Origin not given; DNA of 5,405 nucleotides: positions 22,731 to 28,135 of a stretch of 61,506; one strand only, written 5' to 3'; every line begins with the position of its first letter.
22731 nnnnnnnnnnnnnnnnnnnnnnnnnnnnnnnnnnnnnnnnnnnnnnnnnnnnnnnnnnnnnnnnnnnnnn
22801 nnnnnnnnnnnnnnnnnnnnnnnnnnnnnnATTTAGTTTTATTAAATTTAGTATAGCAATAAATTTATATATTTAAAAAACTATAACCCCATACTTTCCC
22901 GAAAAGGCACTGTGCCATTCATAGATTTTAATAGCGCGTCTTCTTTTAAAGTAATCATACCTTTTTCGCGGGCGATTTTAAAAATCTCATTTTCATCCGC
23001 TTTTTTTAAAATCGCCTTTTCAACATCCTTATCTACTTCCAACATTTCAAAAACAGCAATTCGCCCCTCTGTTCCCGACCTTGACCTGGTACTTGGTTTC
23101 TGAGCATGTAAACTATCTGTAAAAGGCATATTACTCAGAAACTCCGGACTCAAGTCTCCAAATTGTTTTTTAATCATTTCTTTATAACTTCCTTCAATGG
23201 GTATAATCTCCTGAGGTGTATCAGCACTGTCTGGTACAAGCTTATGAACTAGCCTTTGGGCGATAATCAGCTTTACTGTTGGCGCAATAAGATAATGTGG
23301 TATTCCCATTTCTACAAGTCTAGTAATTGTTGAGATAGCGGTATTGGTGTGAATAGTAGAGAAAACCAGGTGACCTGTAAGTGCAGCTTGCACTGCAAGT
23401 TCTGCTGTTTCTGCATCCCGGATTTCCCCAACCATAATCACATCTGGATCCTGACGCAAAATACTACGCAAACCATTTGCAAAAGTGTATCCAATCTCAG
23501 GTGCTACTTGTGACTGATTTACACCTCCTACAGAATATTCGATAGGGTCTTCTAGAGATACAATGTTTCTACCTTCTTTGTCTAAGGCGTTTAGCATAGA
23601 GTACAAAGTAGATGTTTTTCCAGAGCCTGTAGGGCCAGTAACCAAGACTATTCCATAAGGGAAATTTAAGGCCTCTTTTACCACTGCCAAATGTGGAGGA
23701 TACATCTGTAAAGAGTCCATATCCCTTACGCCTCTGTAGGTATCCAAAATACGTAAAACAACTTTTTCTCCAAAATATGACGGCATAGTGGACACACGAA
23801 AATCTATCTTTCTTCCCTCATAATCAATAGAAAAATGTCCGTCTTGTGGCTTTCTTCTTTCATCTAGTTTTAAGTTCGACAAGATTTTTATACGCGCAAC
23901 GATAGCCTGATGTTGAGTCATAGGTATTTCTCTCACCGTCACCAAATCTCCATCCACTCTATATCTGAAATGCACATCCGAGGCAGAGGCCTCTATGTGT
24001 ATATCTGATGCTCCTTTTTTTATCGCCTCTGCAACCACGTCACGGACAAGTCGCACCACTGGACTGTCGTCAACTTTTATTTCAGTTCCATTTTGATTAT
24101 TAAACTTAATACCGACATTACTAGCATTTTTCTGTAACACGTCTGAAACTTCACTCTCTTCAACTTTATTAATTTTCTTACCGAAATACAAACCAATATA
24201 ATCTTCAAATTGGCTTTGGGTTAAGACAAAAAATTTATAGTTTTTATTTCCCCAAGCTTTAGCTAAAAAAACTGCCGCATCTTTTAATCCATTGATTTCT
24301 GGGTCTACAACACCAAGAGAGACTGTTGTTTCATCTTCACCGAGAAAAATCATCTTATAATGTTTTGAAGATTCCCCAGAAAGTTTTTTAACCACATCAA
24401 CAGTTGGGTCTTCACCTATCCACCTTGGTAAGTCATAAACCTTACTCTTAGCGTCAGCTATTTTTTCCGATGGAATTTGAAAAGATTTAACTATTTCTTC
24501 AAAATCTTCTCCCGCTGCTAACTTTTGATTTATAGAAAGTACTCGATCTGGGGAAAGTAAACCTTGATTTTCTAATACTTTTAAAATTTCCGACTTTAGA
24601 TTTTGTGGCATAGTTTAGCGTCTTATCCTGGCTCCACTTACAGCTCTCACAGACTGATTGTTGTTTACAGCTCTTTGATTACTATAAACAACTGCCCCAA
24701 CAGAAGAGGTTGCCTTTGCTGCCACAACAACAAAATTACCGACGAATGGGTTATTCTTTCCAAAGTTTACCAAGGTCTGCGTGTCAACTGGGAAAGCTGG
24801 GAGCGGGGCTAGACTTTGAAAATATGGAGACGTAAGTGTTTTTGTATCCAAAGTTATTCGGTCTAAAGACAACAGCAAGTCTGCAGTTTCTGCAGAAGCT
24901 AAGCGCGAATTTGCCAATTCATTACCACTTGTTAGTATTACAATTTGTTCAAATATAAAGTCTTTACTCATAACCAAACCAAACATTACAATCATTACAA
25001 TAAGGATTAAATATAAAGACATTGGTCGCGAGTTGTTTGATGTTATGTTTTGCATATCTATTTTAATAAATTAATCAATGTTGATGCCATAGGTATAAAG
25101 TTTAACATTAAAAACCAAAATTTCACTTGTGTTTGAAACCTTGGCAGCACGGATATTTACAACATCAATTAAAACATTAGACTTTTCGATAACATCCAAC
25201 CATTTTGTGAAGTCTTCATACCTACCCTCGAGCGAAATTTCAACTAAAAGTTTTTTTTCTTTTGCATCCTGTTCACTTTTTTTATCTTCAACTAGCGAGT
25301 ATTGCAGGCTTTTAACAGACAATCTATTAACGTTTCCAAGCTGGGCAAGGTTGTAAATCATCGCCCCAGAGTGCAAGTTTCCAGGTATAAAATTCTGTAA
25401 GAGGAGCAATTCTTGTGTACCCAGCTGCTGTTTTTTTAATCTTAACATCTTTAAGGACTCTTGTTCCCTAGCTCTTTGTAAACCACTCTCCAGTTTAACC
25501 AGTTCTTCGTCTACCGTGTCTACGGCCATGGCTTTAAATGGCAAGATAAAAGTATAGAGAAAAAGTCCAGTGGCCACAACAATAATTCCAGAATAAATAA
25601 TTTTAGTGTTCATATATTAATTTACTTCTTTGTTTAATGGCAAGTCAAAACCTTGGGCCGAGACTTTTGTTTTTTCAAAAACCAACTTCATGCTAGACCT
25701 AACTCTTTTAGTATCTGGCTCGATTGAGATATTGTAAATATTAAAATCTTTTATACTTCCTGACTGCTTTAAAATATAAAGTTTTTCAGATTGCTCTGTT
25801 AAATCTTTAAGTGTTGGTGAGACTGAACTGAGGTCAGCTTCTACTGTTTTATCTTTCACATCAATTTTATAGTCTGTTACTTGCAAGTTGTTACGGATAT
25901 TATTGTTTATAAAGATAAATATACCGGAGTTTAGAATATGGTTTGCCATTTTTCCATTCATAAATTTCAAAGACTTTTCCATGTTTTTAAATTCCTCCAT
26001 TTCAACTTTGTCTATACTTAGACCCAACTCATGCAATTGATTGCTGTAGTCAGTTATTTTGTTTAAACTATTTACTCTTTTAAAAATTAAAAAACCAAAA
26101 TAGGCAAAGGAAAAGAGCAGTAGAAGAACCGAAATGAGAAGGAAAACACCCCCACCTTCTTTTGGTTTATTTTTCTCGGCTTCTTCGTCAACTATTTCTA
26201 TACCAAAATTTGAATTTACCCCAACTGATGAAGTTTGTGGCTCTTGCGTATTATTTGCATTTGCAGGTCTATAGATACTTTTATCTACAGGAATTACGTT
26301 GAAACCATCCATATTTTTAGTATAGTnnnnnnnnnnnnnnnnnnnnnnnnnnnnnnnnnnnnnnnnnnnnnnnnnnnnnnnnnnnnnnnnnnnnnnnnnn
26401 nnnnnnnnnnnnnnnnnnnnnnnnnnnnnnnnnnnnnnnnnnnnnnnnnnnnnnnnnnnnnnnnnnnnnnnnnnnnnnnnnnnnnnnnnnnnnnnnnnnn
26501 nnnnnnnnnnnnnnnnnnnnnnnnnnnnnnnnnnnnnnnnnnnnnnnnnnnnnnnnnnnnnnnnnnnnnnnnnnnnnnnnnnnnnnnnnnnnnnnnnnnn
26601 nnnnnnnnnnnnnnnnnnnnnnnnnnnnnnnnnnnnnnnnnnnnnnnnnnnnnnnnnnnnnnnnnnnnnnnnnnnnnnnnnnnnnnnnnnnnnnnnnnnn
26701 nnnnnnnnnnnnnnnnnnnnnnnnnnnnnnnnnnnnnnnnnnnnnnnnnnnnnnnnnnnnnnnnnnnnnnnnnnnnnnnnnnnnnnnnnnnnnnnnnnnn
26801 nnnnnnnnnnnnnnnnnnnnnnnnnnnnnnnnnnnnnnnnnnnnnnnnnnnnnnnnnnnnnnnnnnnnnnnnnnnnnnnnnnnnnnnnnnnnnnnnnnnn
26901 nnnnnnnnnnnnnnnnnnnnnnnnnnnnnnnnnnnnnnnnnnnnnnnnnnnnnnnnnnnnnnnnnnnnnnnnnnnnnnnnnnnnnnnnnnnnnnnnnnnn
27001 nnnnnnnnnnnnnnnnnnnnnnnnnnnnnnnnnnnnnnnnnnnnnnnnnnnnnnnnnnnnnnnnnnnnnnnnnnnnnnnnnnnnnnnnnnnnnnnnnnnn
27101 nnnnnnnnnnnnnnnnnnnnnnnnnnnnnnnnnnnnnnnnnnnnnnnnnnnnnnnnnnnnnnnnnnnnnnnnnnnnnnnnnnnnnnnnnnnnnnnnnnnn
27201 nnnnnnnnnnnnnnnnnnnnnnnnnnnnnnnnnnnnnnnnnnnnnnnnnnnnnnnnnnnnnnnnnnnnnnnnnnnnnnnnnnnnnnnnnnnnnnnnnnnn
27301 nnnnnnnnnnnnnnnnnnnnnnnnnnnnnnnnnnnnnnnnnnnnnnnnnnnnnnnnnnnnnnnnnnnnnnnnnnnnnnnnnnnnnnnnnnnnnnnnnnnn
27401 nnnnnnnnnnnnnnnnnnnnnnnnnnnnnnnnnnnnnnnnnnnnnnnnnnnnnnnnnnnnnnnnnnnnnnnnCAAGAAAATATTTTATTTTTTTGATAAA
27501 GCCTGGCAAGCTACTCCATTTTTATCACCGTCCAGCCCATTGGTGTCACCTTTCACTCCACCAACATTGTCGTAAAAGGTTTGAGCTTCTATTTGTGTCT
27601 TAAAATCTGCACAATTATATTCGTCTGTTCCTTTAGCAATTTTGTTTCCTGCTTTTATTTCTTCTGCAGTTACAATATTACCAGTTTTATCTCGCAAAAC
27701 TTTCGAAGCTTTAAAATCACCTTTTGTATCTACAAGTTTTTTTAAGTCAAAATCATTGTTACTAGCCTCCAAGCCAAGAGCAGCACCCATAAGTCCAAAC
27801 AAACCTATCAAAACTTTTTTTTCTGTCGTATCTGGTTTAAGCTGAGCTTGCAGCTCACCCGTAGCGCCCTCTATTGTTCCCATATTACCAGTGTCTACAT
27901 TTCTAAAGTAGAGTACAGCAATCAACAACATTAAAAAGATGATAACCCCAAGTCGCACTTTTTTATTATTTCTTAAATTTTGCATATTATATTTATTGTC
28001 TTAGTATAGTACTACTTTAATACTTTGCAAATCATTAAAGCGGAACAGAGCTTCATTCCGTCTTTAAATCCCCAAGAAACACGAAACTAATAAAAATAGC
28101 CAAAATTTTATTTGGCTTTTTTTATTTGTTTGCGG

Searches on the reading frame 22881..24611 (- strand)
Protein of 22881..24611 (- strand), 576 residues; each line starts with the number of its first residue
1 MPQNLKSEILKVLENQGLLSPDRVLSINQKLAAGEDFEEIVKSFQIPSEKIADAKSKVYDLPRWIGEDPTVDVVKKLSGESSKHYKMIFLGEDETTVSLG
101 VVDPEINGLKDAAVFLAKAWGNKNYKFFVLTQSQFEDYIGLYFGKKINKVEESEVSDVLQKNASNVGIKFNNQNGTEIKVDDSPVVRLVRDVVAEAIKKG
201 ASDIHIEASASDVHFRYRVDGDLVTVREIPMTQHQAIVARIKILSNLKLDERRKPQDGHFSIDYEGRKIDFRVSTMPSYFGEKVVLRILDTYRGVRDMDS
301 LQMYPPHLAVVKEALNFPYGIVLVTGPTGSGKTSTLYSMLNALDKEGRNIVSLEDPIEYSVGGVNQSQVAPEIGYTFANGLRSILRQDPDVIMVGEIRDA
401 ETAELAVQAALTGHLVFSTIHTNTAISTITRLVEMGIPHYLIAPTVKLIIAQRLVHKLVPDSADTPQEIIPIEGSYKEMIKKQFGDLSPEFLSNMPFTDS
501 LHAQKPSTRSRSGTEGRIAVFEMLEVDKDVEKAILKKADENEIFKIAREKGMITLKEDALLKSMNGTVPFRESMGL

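Call 4: search_protein_families(library=pfam, proteins=[window:22881-24611:-], max_evalue=0.1)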
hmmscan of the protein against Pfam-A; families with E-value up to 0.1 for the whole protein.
window:22881-24611:- (576 aa): 18 families
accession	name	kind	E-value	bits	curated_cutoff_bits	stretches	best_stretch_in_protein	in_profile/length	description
PF00437.27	T2SSE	-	1.1e-118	396.6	24.9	1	180-573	3-368/370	Type II/IV secretion system protein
PF13191.12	AAA_16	-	0.00012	23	32.6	1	320-415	25-112/167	AAA ATPase domain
PF13476.12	AAA_23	-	0.00034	21.8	27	1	315-346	15-46/201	AAA domain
PF13401.12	AAA_22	-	0.0007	20.3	27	1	320-375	6-56/130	AAA domain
PF13604.12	AAA_30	-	0.0011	19.2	27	1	309-352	8-51/191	AAA domain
PF20720.3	nSTAND3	-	0.0028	17.8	27.2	1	319-356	17-54/155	Novel STAND NTPase 3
PF05157.20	MshEN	-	0.0034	17.8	23.1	1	68-145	12-86/90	MshEN domain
PF12775.13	AAA_7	-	0.0064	16.5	25.8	1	322-350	36-64/181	P-loop containing dynein motor region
PF13173.12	AAA_14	-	0.01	16.2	27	1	321-411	4-85/129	AAA domain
PF13086.12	AAA_11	-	0.015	15.5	27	1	311-344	10-42/257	AAA domain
PF25199.1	nSTAND_NTPase5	-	0.018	15.3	34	1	319-360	41-83/145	Novel STAND NTPase 5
PF01637.24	ATPase_2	-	0.019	15.2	33.2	1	318-365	19-66/225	ATPase domain predominantly from Archaea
PF13245.12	AAA_19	-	0.02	15.5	25.1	0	317-348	9-42/134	AAA domain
PF06414.18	Zeta_toxin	-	0.03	14.2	22.3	0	321-353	18-49/199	Zeta toxin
PF02492.25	cobW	-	0.046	13.7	20.7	0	321-349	2-29/180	CobW/HypB/UreG, nucleotide-binding domain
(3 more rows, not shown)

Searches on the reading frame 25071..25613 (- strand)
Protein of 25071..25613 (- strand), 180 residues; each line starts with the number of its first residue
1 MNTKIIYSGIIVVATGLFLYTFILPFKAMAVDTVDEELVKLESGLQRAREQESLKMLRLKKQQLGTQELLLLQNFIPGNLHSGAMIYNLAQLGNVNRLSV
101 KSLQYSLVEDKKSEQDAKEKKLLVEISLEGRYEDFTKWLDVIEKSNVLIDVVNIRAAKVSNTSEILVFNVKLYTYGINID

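Call 19: search_protein_families(library=pfam, proteins=[window:25071-25613:-], max_evalue=0.001)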
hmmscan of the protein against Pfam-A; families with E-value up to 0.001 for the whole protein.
window:25071-25613:- (180 aa): 1 family
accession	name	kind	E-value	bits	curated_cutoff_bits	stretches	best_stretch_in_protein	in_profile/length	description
PF04350.18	PilO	-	3.3e-05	24.5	22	1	40-175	10-141/145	Pilus assembly protein, PilO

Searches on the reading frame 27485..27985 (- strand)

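Call 19: search_protein_families(library=pfam, proteins=[window:27485-27985:-], max_evalue=0.001)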
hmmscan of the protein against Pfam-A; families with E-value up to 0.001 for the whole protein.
window:27485-27985:- (166 aa): 1 family
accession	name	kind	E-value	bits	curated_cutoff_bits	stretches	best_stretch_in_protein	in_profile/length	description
PF05901.16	Excalibur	-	6.4e-05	23.7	22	1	123-160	2-35/36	Excalibur calcium-binding domain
